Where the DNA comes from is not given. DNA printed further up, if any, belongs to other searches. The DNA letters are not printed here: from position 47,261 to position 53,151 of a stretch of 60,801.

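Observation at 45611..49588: Stand-alone Pls/PosA-type membrane NRPS: candidate homopoly(amino acid) synthetase in a non-actinomycete background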

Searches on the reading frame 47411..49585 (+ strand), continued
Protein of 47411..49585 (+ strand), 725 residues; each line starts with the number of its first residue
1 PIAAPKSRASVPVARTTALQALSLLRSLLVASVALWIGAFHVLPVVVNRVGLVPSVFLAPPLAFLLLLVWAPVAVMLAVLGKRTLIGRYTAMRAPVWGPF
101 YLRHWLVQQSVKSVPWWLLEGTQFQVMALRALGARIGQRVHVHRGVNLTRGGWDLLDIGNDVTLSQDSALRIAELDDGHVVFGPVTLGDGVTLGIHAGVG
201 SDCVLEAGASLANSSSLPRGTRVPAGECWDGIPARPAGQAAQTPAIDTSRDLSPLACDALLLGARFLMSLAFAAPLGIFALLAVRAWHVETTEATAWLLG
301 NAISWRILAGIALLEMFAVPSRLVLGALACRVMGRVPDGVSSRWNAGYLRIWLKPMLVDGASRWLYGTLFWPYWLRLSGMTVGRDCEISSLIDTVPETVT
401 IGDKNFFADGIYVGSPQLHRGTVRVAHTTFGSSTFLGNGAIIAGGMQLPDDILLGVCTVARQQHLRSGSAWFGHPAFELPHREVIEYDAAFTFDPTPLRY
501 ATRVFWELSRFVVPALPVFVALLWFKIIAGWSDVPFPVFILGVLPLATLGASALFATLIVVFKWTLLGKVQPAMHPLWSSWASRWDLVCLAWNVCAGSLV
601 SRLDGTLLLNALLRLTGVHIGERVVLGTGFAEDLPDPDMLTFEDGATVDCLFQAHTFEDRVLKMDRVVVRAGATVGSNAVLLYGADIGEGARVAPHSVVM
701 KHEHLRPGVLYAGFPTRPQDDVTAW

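Call 87: search_protein_families(library=pfam, proteins=[P0178, P0188, P0194, P0187, P0228], max_evalue=0.001)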
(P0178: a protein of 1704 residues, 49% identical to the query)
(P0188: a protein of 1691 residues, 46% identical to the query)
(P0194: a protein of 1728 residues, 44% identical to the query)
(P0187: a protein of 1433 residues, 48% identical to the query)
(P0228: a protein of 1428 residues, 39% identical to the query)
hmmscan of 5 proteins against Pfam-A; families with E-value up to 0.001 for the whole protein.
P0178 (1704 aa): 6 families
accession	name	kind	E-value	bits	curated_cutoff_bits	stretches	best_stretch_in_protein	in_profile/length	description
PF00501.34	AMP-binding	-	9e-67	226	29.9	1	11-365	1-384/384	AMP-binding enzyme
PF07786.18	HGSNAT_cat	-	1.3e-10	41.6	22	1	1349-1542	1-187/222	Heparan-alpha-glucosaminide N-acetyltransferase, catalytic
PF04235.18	DUF418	-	3.1e-08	34.2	23.6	1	1590-1696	49-157/163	Protein of unknown function (DUF418)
PF00132.30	Hexapep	-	3.1e-08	33.4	27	0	1270-1302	2-34/36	Bacterial transferase hexapeptide (six repeats)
PF13193.12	AMP-binding_C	-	3.1e-07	31.7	24.5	1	421-495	2-76/76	AMP-binding enzyme C-terminal domain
PF00550.31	PP-binding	-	2.3e-06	28.2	20.8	1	525-589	2-65/67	Phosphopantetheine attachment site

P0188 (1691 aa): 7 families
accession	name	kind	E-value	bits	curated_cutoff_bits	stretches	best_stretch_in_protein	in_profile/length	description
PF00501.34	AMP-binding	-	1.5e-63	215.4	29.9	1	9-357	3-384/384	AMP-binding enzyme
PF04235.18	DUF418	-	5.5e-13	49.6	23.6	1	1531-1678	13-155/163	Protein of unknown function (DUF418)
PF00550.31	PP-binding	-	8.9e-13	48.7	20.8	1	516-583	1-67/67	Phosphopantetheine attachment site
PF07786.18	HGSNAT_cat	-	5.7e-10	39.5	22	1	1345-1544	1-198/222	Heparan-alpha-glucosaminide N-acetyltransferase, catalytic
PF00132.30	Hexapep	-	2.1e-09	37.1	27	1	1273-1305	2-34/36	Bacterial transferase hexapeptide (six repeats)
PF01757.29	Acyl_transf_3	-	1.2e-07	31.6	31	2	1498-1662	187-324/326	Acyltransferase domain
PF13193.12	AMP-binding_C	-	1.9e-07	32.3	24.5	1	413-486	2-76/76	AMP-binding enzyme C-terminal domain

P0194 (1728 aa): 6 families
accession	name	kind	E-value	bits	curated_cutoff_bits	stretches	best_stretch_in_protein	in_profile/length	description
PF00501.34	AMP-binding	-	1.2e-70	238.7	29.9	1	17-369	2-383/384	AMP-binding enzyme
PF07786.18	HGSNAT_cat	-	1.7e-12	47.8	22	1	1370-1568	1-191/222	Heparan-alpha-glucosaminide N-acetyltransferase, catalytic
PF04235.18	DUF418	-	7.4e-10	39.4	23.6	1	1608-1722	43-158/163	Protein of unknown function (DUF418)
PF00132.30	Hexapep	-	4.3e-07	29.8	27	0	807-830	2-25/36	Bacterial transferase hexapeptide (six repeats)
PF00550.31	PP-binding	-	3.4e-06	27.6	20.8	1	555-610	14-67/67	Phosphopantetheine attachment site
PF13193.12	AMP-binding_C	-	3.1e-05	25.2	24.5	1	426-500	2-76/76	AMP-binding enzyme C-terminal domain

P0187 (1433 aa): 4 families
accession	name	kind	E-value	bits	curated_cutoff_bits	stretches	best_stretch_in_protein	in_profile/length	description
PF00501.34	AMP-binding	-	4.9e-62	210.4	29.9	1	15-379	1-384/384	AMP-binding enzyme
PF00550.31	PP-binding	-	7.7e-07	29.7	20.8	1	566-625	5-66/67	Phosphopantetheine attachment site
PF00132.30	Hexapep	-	1.1e-05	25.4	27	0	866-891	2-27/36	Bacterial transferase hexapeptide (six repeats)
PF13193.12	AMP-binding_C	-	0.00031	22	24.5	0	449-519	13-76/76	AMP-binding enzyme C-terminal domain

P0228 (1428 aa): 4 families
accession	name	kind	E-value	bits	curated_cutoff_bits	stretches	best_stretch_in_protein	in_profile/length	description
PF00501.34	AMP-binding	-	5.1e-71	239.9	29.9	1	20-388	1-384/384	AMP-binding enzyme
PF00132.30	Hexapep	-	1.8e-07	31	27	0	1368-1390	12-34/36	Bacterial transferase hexapeptide (six repeats)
PF00550.31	PP-binding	-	4.6e-07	30.4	20.8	1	586-635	18-66/67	Phosphopantetheine attachment site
PF13193.12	AMP-binding_C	-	1.6e-05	26.1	24.5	1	443-532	1-76/76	AMP-binding enzyme C-terminal domain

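Call 88: search_protein_families(library=pfam, proteins=[P0285, P0300, P0325, P0190, P0247], max_evalue=0.001)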
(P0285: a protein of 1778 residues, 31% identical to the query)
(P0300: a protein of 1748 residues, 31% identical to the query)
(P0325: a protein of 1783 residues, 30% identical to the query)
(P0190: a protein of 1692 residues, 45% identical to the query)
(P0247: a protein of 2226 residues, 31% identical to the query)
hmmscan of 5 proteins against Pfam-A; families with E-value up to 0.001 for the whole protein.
P0285 (1778 aa): 5 families
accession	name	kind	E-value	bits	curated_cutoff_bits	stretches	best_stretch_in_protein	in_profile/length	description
PF00501.34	AMP-binding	-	2.9e-75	253.9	29.9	1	35-372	1-383/384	AMP-binding enzyme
PF07786.18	HGSNAT_cat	-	7.2e-13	49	22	1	1395-1596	1-191/222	Heparan-alpha-glucosaminide N-acetyltransferase, catalytic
PF00132.30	Hexapep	-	3.4e-11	42.8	27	0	792-825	2-35/36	Bacterial transferase hexapeptide (six repeats)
PF13193.12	AMP-binding_C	-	1.1e-10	42.8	24.5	1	428-506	1-76/76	AMP-binding enzyme C-terminal domain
PF00550.31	PP-binding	-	2.2e-10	41.1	20.8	1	537-606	2-67/67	Phosphopantetheine attachment site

P0300 (1748 aa): 6 families
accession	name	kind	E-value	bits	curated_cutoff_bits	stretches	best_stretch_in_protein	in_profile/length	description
PF00501.34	AMP-binding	-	1.6e-82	277.8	29.9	1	27-369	1-384/384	AMP-binding enzyme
PF04235.18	DUF418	-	3e-42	144.8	23.6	1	1577-1738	1-162/163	Protein of unknown function (DUF418)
PF00550.31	PP-binding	-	3.1e-10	40.6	20.8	1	547-597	18-67/67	Phosphopantetheine attachment site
PF00132.30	Hexapep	-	8.4e-08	32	27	0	790-815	2-27/36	Bacterial transferase hexapeptide (six repeats)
PF13193.12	AMP-binding_C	-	0.00015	23.1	24.5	1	427-502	1-76/76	AMP-binding enzyme C-terminal domain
PF14602.12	Hexapep_2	-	0.00023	21.3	27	0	1026-1051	4-27/34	Hexapeptide repeat of succinyl-transferase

P0325 (1783 aa): 6 families
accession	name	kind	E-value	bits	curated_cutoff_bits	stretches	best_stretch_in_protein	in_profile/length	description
PF00501.34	AMP-binding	-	7.5e-80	269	29.9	1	221-605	1-383/384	AMP-binding enzyme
PF00550.31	PP-binding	-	4e-11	43.4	20.8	1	896-958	2-66/67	Phosphopantetheine attachment site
PF00132.30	Hexapep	-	3.7e-10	39.5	27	0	1183-1208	2-27/36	Bacterial transferase hexapeptide (six repeats)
PF13193.12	AMP-binding_C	-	3e-06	28.5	24.5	1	667-769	1-76/76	AMP-binding enzyme C-terminal domain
PF00668.25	Condensation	-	4.7e-06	26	30.6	1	2-183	241-455/456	Condensation domain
PF25084.1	LbH_EIF2B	-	0.00059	20.3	54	0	1435-1489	11-64/105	EIF2B subunit epsilon LbH domain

P0190 (1692 aa): 5 families
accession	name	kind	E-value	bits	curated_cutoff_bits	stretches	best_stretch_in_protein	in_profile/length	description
PF00501.34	AMP-binding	-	2e-63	214.9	29.9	1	25-373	4-384/384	AMP-binding enzyme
PF07786.18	HGSNAT_cat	-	1.1e-09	38.6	22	1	1345-1533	1-183/222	Heparan-alpha-glucosaminide N-acetyltransferase, catalytic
PF00550.31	PP-binding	-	4.7e-09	36.8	20.8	1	532-597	3-67/67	Phosphopantetheine attachment site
PF13193.12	AMP-binding_C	-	7.4e-06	27.2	24.5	1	430-500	3-73/76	AMP-binding enzyme C-terminal domain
PF00132.30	Hexapep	-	8.5e-06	25.7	27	0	790-822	2-34/36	Bacterial transferase hexapeptide (six repeats)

P0247 (2226 aa): 4 families
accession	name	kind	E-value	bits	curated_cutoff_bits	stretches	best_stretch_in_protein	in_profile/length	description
PF00501.34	AMP-binding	-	2.2e-134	448.5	29.9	2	176-541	1-380/384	AMP-binding enzyme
PF13193.12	AMP-binding_C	-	3.3e-14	54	24.5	1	1186-1267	2-76/76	AMP-binding enzyme C-terminal domain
PF00550.31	PP-binding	-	1.7e-07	31.8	20.8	1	1338-1399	3-65/67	Phosphopantetheine attachment site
PF00132.30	Hexapep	-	0.00014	21.8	27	0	1858-1884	8-34/36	Bacterial transferase hexapeptide (six repeats)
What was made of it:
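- The same HGSNAT_cat/DUF418 C-terminal fusion recurs in this branch and in canonical members, which suggests shared downstream logic (calls 87, 88). The HGSNAT/DUF418 fusion also occurs in canonical members with a beta-lysine code (P0300) or an uncharacterised DFE-type code (P0285), so it does not distinguish this branch (call 88).
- Tried and rejected: Rejected, because canonical members carry the same fusion (calls 87, 88).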

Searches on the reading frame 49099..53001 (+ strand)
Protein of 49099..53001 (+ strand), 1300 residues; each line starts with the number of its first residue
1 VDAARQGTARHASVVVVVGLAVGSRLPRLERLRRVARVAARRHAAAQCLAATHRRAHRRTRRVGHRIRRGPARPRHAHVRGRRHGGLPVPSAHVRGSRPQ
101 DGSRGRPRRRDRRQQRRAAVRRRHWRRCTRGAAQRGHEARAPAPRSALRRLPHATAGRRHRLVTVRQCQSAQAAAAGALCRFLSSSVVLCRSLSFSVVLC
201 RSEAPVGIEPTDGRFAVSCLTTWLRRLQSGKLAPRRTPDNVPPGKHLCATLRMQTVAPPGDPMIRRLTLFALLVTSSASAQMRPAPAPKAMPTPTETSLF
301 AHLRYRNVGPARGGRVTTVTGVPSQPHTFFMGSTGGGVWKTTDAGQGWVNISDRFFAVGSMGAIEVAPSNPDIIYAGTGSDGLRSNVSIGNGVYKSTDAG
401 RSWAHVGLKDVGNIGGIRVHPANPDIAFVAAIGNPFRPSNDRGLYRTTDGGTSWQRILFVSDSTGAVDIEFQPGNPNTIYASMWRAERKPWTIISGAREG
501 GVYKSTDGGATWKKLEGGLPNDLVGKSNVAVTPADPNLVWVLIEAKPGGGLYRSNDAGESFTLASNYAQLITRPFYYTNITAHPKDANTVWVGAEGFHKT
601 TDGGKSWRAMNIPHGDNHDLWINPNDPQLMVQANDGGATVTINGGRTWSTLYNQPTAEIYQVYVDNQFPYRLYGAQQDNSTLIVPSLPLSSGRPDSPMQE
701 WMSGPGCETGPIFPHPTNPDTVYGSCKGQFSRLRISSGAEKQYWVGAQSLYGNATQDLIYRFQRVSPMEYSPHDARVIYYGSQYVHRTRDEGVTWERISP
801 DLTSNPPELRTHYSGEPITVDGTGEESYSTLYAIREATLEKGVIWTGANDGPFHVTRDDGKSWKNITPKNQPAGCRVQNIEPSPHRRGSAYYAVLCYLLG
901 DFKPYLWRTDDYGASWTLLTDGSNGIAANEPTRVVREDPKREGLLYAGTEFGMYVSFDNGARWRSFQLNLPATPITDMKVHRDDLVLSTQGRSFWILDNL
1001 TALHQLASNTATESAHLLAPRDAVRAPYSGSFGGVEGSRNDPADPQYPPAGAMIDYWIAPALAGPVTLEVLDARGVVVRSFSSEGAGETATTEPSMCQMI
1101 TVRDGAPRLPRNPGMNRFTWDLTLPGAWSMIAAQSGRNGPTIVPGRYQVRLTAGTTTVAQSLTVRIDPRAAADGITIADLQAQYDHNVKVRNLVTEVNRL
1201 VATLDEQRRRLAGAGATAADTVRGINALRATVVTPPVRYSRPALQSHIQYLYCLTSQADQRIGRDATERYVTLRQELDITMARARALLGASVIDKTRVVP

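Call 15: search_protein_families(library=pfam, proteins=[window:49099-53001:+], max_evalue=0.001)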
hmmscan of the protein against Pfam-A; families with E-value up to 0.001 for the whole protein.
window:49099-53001:+ (1300 aa): 3 families
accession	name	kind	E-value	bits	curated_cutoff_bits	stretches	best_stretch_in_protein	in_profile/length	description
PF15902.12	Sortilin-Vps10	-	3.8e-30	105.5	33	3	393-516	3-113/446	Sortilin, neurotensin receptor 3,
PF02012.26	BNR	-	2.9e-09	35.9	27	0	503-514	1-12/12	BNR/Asp-box repeat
PF13088.12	BNR_2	-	4.4e-06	26.7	31.4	0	789-920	88-202/277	BNR repeat-like domain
